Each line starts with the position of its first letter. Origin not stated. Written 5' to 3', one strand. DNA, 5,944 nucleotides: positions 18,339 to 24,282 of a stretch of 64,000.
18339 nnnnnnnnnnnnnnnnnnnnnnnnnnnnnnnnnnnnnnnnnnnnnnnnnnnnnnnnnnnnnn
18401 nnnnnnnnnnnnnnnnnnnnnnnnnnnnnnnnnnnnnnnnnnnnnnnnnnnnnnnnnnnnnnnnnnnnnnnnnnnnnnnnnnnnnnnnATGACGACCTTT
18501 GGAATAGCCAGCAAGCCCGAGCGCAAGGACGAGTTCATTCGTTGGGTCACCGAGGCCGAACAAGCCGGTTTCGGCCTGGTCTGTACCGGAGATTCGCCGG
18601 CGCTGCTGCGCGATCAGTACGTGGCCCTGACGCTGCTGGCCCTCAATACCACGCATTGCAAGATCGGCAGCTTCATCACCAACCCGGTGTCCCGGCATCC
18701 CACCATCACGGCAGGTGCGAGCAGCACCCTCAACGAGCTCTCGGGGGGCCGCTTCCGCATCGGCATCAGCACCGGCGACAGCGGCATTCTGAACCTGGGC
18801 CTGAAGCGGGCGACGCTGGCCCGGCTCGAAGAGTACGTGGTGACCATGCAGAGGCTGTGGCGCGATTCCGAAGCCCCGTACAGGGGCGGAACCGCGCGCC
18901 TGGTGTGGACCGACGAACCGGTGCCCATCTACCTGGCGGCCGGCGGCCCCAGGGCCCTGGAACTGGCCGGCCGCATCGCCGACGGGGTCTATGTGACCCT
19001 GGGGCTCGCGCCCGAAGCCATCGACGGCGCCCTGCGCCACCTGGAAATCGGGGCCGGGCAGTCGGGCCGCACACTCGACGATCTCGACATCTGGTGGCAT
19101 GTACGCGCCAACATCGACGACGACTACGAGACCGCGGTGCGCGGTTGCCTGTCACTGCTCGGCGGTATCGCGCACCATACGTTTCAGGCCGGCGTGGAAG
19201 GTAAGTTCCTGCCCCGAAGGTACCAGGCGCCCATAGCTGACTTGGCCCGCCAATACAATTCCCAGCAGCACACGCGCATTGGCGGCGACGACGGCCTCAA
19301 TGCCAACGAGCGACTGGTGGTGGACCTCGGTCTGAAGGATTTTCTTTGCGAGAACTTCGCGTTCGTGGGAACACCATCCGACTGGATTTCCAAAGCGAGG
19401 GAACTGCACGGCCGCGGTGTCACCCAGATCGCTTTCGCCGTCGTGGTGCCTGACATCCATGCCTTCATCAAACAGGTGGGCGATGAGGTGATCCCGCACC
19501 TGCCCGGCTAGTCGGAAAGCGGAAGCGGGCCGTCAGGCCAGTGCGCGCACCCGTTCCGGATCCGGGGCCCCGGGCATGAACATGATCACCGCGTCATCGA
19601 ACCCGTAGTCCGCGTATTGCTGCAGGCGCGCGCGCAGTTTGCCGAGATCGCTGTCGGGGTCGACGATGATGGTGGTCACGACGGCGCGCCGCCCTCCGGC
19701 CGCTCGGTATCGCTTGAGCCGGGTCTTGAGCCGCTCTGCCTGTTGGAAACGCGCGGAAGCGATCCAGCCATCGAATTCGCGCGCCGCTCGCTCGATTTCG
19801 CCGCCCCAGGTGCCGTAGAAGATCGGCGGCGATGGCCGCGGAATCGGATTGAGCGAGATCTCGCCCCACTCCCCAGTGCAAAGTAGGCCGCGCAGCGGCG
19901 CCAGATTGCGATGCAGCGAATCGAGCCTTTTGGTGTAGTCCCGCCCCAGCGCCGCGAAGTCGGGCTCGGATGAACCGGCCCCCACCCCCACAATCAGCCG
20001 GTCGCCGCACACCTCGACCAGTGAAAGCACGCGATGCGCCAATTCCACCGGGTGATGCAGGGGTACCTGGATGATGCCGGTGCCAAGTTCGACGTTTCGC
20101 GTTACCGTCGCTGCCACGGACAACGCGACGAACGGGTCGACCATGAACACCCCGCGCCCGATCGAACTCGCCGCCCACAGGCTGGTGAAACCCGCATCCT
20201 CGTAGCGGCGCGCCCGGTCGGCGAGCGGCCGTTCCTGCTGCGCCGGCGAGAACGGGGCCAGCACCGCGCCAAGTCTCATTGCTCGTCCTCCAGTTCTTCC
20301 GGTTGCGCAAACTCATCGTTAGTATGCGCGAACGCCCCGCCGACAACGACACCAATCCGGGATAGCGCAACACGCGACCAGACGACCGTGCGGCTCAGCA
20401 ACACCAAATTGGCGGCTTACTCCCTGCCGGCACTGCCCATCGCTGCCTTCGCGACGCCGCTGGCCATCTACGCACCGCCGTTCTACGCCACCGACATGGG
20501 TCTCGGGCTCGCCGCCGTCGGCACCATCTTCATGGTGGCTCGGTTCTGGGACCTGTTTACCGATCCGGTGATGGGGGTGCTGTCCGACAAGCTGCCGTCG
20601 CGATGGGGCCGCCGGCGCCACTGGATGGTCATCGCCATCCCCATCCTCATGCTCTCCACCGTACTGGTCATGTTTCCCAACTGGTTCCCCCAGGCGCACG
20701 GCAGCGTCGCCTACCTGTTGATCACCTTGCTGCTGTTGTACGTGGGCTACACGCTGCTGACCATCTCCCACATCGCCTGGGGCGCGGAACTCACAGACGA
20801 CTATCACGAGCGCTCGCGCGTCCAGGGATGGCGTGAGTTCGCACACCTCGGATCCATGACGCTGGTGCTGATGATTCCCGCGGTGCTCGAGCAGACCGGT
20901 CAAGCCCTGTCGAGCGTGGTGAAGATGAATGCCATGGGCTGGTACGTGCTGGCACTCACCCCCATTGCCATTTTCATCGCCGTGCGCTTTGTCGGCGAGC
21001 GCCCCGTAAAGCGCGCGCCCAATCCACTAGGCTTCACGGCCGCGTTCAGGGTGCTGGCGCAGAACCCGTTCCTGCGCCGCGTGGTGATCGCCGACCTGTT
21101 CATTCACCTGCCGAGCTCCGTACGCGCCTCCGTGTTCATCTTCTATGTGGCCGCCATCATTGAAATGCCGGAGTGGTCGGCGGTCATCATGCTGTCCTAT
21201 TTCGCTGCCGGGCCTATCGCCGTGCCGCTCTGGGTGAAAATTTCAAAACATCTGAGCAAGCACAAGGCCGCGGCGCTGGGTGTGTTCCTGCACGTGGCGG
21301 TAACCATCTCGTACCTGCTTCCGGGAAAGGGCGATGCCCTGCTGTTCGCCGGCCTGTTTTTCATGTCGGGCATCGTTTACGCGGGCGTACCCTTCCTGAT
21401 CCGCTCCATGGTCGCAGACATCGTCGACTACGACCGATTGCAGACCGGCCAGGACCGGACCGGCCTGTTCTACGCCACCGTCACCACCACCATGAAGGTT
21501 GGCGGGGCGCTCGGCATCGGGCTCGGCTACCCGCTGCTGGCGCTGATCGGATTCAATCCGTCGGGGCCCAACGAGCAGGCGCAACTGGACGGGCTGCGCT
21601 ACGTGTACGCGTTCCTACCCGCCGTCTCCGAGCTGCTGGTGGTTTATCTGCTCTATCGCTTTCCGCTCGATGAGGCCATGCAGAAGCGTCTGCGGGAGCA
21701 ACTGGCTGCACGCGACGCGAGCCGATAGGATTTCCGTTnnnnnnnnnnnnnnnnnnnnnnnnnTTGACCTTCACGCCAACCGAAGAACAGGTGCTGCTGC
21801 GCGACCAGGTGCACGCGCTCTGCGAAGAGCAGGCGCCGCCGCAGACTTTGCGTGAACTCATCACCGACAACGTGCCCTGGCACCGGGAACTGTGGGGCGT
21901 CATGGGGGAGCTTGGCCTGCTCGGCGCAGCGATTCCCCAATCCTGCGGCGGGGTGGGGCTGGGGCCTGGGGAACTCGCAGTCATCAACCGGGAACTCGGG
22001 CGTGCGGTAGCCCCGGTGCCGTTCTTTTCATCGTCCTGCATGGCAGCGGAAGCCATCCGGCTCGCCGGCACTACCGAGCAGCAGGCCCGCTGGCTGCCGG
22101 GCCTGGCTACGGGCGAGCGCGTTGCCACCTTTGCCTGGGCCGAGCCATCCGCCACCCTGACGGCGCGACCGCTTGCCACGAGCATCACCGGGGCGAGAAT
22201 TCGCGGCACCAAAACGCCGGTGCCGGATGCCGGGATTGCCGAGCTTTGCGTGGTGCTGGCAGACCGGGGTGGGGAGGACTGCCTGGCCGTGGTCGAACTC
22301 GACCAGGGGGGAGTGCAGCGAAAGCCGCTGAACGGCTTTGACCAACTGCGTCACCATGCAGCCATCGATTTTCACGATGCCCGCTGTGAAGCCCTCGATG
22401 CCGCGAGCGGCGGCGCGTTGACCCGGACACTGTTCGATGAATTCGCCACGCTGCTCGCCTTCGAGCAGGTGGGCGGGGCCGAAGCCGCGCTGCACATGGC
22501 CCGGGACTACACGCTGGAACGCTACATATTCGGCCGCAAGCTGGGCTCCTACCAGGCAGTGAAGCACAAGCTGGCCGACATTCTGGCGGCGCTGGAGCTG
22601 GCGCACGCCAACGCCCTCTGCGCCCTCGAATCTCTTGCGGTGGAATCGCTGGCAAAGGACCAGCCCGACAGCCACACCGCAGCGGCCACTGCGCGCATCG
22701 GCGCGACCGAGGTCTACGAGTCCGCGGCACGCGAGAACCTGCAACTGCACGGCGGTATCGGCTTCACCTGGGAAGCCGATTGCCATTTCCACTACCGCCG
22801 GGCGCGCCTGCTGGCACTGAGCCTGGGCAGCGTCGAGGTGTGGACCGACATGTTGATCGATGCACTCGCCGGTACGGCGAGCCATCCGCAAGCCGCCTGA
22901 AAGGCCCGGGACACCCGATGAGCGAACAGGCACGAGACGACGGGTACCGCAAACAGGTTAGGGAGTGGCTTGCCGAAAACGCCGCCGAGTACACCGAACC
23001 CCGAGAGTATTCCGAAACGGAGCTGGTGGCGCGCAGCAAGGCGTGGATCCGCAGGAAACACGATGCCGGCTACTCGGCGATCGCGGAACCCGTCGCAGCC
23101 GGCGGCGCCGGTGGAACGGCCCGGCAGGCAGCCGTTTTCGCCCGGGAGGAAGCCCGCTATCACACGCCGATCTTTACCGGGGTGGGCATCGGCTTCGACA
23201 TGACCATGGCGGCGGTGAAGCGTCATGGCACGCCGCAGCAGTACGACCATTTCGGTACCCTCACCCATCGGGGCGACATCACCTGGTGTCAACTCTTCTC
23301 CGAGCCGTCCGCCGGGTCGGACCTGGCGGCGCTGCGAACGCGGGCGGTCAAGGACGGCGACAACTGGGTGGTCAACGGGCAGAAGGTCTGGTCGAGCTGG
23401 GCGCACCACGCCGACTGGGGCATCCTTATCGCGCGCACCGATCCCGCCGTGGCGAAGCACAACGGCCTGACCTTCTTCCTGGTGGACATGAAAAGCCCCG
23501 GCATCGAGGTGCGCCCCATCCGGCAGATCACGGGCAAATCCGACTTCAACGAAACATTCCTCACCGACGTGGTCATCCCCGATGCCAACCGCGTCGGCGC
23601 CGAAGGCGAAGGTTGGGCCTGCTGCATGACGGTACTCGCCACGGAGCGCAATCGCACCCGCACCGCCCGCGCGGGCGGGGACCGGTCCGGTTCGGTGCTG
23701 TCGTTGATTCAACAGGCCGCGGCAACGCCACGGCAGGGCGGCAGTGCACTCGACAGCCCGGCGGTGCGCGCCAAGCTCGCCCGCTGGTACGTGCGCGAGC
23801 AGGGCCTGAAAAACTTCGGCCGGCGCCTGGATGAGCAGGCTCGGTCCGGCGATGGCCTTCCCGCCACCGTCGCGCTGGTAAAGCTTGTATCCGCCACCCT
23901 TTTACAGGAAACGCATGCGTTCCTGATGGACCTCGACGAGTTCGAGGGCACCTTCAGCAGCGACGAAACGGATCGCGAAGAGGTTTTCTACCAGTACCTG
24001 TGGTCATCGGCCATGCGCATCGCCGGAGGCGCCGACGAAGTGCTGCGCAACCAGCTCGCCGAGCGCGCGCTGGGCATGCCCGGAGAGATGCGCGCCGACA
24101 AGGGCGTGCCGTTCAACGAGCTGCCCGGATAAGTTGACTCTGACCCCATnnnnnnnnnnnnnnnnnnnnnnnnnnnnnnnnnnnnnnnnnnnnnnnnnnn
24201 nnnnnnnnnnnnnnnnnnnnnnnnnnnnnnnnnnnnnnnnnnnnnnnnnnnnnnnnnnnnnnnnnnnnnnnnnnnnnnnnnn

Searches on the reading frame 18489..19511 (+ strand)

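Call 70: search_protein_families(library=pfam, proteins=[window:18489-19511:+], max_evalue=0.00001)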
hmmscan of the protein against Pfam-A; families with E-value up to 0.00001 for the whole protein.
window:18489-19511:+ (340 aa): 1 family
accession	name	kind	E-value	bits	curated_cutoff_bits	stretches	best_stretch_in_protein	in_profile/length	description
PF00296.26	Bac_luciferase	-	7.4e-45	154.1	27.9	1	11-313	20-314/314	Luciferase-like monooxygenase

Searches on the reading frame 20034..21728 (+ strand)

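Call 70: search_protein_families(library=pfam, proteins=[window:20034-21728:+], max_evalue=0.00001)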
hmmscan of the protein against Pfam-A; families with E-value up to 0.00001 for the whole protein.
window:20034-21728:+ (564 aa): 2 families
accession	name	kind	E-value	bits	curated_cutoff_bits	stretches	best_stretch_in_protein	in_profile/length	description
PF13347.12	MFS_2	-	5.3e-84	282.7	27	1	129-547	2-427/427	MFS/sugar transport protein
PF07690.21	MFS_1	-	2e-15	57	33.4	1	143-494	15-346/347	Major Facilitator Superfamily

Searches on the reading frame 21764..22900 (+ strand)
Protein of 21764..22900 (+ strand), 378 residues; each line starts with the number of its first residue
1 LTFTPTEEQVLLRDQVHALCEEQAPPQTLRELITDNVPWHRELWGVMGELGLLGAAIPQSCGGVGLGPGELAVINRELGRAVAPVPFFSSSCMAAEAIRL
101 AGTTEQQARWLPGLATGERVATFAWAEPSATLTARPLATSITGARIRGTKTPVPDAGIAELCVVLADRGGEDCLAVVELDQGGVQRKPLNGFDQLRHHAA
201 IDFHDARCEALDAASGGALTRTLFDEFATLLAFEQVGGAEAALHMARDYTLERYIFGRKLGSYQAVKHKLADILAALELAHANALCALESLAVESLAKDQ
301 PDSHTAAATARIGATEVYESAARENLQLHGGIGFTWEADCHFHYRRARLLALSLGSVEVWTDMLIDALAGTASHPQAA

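Call 70: search_protein_families(library=pfam, proteins=[window:21764-22900:+], max_evalue=0.00001)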
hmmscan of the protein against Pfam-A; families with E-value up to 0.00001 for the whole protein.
window:21764-22900:+ (378 aa): 2 families
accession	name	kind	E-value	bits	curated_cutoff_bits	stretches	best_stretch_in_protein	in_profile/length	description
PF02771.21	Acyl-CoA_dh_N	-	6e-24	85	22.9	1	6-118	1-113/113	Acyl-CoA dehydrogenase, N-terminal domain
PF00441.29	Acyl-CoA_dh_1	-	9.3e-20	71.7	22.4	1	217-366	4-147/150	Acyl-CoA dehydrogenase, C-terminal domain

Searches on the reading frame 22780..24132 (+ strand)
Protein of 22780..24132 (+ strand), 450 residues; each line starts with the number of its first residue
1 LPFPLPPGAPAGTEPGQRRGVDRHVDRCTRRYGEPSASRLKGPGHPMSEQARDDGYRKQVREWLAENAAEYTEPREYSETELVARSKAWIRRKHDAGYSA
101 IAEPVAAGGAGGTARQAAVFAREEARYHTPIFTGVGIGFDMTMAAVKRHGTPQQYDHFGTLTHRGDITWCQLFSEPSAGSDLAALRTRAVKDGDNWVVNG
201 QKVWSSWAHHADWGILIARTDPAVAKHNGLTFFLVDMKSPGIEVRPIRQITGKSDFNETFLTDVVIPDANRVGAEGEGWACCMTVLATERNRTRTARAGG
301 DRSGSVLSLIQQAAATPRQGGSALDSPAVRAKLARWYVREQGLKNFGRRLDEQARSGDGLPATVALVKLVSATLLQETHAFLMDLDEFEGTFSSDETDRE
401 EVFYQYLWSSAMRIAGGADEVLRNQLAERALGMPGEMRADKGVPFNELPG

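Call 70: search_protein_families(library=pfam, proteins=[window:22780-24132:+], max_evalue=0.00001)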
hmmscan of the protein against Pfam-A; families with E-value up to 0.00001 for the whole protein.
window:22780-24132:+ (450 aa): 3 families
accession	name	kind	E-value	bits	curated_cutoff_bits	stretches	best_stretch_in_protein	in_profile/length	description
PF02770.24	Acyl-CoA_dh_M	-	3.8e-21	75.5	33.3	1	170-258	1-91/97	Acyl-CoA dehydrogenase, middle domain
PF00441.29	Acyl-CoA_dh_1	-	2.6e-14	54.1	22.4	1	276-430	1-149/150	Acyl-CoA dehydrogenase, C-terminal domain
PF02771.21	Acyl-CoA_dh_N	-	2.6e-08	34.6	22.9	1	56-158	7-105/113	Acyl-CoA dehydrogenase, N-terminal domain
